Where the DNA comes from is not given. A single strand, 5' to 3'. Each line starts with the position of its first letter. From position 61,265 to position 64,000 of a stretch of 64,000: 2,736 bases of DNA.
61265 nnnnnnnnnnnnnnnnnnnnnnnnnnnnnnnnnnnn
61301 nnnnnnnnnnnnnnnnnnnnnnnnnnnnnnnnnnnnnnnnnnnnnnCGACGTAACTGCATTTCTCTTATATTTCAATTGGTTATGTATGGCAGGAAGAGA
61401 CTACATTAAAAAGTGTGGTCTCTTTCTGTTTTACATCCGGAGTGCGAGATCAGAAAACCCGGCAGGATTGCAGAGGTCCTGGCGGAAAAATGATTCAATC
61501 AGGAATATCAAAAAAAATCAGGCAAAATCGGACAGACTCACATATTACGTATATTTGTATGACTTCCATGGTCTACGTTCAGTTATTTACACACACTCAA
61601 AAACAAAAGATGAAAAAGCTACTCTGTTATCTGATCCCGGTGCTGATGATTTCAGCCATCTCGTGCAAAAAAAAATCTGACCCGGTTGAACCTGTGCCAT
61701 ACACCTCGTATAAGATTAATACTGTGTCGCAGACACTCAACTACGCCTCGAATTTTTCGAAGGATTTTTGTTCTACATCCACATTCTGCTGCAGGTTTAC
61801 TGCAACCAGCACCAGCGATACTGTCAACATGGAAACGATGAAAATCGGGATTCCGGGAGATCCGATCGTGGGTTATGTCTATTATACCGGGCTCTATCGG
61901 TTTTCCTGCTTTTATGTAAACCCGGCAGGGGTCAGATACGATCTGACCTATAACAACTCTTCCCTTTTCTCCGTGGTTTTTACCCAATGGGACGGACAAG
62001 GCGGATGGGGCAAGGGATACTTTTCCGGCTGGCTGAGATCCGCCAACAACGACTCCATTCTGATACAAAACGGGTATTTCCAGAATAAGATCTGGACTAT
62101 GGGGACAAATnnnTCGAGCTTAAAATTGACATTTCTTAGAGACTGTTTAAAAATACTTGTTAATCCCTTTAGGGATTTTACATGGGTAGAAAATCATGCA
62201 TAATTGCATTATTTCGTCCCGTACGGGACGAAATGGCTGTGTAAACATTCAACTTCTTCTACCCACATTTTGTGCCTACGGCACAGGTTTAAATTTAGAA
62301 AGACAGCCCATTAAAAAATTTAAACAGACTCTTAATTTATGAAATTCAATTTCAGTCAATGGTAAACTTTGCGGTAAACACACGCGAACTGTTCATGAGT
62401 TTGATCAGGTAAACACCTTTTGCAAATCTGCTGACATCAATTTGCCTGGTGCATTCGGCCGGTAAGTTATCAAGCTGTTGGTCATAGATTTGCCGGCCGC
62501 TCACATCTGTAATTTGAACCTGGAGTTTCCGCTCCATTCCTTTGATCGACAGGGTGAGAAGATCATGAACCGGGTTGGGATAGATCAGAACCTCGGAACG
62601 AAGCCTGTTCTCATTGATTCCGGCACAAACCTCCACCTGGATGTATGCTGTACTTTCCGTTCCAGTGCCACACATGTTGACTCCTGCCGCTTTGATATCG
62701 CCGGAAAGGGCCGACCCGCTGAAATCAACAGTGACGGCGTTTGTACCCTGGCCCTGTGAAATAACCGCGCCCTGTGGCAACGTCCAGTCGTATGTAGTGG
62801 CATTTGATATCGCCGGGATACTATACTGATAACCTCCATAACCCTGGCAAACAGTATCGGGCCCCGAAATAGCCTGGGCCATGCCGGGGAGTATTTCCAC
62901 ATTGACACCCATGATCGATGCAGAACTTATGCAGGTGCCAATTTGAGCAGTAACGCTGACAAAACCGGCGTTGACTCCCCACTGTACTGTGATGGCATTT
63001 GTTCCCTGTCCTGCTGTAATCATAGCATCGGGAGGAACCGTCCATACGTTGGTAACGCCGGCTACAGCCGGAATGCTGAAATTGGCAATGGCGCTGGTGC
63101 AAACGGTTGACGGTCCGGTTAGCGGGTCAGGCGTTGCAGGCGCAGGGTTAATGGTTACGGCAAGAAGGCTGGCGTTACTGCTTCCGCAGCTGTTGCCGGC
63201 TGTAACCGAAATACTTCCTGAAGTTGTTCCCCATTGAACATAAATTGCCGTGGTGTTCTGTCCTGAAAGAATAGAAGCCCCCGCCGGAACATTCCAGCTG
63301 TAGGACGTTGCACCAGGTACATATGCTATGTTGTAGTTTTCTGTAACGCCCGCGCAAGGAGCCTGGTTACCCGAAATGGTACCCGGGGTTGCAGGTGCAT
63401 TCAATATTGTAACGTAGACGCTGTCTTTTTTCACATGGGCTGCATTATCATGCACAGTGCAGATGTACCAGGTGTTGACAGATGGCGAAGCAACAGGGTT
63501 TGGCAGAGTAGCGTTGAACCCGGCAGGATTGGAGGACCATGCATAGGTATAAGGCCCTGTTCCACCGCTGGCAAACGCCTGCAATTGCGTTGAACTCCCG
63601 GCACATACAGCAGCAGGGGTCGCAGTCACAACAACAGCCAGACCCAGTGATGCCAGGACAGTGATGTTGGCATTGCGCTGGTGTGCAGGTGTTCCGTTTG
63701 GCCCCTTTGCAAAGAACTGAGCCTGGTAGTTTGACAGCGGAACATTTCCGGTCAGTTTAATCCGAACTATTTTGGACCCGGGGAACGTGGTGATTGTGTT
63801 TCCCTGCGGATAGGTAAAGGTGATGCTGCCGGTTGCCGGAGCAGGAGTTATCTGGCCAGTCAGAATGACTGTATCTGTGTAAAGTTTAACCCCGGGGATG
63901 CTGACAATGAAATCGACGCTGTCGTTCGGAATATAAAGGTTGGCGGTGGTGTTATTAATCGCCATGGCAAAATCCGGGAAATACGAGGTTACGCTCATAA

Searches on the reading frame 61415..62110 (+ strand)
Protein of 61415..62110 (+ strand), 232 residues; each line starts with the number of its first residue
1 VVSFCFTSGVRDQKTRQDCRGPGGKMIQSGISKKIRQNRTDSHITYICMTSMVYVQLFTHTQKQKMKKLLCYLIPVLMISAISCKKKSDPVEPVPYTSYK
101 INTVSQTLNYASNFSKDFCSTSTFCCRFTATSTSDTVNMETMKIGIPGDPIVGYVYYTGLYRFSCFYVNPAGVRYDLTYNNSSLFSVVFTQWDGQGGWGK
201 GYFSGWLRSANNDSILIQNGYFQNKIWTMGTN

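Call 15: search_protein_families(library=ncbifam, proteins=[window:61415-62110:+], max_evalue=0.1)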
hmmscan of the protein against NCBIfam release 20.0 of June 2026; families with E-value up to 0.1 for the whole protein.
window:61415-62110:+ (232 aa): 2 families
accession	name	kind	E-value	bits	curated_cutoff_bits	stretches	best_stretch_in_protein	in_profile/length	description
NF052634.1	Riean_0653_fam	subfamily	0.0066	17.4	57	0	66-223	1-173/176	Riean_0653 family protein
NF050142.1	PG1828_fam_lipo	equivalog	0.026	15.2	50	1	66-92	1-27/59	PG1828 family lipoprotein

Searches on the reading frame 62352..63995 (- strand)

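Call 15: search_protein_families(library=ncbifam, proteins=[window:62352-63995:-], max_evalue=0.1)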
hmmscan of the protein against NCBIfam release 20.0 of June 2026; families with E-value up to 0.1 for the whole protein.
window:62352-63995:- (547 aa): 6 families
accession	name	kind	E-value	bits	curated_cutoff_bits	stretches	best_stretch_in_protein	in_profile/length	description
TIGR04183.1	Por_Secre_tail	domain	2.8e-10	40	23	1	471-546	1-71/72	T9SS type A sorting domain-containing protein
NF038113.1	T9SSA_dep_M36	equivalog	3.5e-10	38.7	885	1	460-544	785-866/869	T9SS-dependent M36 family metallopeptidase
NF052228.1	T9SS_PorZ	equivalog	5.7e-06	25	260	1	463-536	669-743/757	type IX secretion system anionic LPS delivery protein PorZ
NF052323.1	T9SSA_dep_M6i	equivalog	0.00086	17.4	600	1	467-533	956-1024/1043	T9SS-dependent M6-like inactivated metalloprotease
NF033707.1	T9SS_sortase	equivalog_domain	0.0033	15.1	420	1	447-535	979-1077/1095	type IX secretion system sortase PorU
NF050177.1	TapA_OM_Porphy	equivalog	0.0054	15.5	500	1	468-546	470-543/544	TapA/TapC family T9SS-dependent outer membrane protein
